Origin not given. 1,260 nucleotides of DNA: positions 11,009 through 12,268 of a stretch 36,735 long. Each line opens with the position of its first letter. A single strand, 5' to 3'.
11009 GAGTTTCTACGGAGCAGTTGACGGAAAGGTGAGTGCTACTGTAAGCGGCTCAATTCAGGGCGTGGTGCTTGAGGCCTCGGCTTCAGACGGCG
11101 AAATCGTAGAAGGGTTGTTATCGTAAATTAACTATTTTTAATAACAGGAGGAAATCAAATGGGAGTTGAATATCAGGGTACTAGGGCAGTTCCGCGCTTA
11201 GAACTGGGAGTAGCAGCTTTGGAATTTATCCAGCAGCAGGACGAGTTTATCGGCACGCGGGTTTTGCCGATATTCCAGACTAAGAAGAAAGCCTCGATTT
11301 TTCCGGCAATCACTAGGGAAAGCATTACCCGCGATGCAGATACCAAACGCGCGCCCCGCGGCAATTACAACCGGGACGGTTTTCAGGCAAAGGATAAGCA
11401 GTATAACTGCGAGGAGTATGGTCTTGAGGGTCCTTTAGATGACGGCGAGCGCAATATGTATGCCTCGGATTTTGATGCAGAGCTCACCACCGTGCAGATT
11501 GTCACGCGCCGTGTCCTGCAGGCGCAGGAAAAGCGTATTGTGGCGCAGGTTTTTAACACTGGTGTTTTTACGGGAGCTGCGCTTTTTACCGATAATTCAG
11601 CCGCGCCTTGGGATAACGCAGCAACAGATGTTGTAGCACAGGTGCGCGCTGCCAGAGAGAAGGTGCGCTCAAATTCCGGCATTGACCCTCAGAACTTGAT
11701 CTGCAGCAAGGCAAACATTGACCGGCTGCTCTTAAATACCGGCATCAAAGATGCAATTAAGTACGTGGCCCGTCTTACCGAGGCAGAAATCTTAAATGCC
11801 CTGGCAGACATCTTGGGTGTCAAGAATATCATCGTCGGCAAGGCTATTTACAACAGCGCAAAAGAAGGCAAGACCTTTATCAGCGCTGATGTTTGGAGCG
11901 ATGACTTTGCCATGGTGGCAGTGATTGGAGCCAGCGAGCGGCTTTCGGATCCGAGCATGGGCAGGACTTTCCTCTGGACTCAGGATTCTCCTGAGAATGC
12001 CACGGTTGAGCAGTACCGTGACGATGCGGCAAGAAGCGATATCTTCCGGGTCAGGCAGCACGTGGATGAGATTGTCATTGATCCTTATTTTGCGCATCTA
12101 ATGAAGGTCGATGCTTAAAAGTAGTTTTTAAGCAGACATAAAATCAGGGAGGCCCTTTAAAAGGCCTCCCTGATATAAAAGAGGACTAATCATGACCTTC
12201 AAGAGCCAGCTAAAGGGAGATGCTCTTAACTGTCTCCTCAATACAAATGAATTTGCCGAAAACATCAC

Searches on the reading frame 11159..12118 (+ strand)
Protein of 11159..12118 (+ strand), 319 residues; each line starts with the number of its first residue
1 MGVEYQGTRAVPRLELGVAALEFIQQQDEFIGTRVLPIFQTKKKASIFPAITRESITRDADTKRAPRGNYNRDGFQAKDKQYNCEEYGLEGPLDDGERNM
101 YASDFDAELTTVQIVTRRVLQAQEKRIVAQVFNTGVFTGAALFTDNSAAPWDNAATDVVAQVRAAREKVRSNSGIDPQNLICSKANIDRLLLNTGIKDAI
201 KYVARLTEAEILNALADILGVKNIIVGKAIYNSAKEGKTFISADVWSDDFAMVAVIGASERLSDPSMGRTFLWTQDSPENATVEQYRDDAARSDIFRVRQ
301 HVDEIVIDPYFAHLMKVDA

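Call 71: search_protein_families(library=phrogs, proteins=[window:11159-12118:+], max_evalue=0.0001)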
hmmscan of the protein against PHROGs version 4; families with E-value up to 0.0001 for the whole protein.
window:11159-12118:+ (319 aa): 2 families
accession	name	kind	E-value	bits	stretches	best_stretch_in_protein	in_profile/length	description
phrog_1005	-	head and packaging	2.3e-48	166.1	1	20-315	20-310/315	major head protein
phrog_29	-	head and packaging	7.5e-06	26.3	1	148-244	188-289/439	major head protein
